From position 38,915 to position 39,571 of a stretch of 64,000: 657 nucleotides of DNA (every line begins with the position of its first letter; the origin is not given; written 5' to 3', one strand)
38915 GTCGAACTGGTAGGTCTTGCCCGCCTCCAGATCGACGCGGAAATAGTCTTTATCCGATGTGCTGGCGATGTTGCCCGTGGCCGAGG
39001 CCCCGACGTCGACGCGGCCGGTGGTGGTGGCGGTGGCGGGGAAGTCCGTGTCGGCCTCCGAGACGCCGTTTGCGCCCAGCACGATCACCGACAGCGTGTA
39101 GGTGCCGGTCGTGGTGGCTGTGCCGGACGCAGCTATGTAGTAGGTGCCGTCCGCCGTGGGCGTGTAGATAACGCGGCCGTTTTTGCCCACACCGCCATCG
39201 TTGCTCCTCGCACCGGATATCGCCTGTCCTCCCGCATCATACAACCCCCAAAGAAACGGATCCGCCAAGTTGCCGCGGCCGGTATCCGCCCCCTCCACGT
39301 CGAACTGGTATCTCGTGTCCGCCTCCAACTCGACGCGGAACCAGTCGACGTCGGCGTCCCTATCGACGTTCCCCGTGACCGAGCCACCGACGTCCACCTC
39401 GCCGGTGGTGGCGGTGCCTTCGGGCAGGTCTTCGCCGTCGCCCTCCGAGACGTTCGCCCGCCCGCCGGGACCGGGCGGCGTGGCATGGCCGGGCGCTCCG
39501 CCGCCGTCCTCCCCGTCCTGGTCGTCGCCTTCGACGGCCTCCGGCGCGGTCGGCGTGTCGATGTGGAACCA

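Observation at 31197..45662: Tandem pair of giant secreted PPC-repeat proteins with near-identical ends and mosaic middles, carried as cargo of a conjugative element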

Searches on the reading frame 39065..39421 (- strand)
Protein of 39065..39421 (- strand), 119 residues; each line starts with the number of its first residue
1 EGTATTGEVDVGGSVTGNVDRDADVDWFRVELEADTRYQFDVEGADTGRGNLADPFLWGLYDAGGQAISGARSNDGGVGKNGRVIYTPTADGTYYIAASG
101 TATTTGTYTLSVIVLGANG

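Call 87: search_solved_structures(query=A3, max_evalue=1, show_alignments=2)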
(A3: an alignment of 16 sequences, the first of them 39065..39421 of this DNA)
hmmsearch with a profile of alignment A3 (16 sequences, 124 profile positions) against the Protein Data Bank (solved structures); distinct sequences matched with E-value up to 1: 3.
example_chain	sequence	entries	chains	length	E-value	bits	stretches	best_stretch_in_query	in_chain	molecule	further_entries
3jqw_A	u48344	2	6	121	0.2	15.2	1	9-106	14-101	ColH protein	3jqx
5olq_A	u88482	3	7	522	0.31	14.5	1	43-108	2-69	Rhamnogalacturonan lyase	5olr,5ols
5sv5_A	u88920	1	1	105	0.86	13.1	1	94-121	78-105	Microbial collagenase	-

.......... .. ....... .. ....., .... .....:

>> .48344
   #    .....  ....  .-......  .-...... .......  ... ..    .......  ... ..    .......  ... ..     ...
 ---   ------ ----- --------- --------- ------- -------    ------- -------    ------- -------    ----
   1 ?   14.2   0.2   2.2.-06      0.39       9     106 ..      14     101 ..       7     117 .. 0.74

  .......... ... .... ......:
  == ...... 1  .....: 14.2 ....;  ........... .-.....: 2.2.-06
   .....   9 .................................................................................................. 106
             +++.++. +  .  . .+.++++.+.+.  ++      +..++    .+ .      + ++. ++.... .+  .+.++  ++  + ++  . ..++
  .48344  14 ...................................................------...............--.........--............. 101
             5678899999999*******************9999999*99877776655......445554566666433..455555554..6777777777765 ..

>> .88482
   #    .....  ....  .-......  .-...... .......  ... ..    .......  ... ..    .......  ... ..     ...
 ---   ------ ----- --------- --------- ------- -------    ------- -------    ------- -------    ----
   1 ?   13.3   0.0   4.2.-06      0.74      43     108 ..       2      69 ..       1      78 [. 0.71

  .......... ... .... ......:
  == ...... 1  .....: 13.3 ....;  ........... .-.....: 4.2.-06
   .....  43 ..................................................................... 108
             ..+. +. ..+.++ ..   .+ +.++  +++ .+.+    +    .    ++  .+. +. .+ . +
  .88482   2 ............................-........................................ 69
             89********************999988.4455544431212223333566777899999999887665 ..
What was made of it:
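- Closest known: Clostridial collagenase collagen-binding domains. Same: The best, though non-significant, PDB profile hit is the ColH collagen-binding domain 3jqw (E = 0.2, call 87).
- Tried and rejected: The PPC profile gave only non-significant collagenase collagen-binding-domain hits (call 87).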
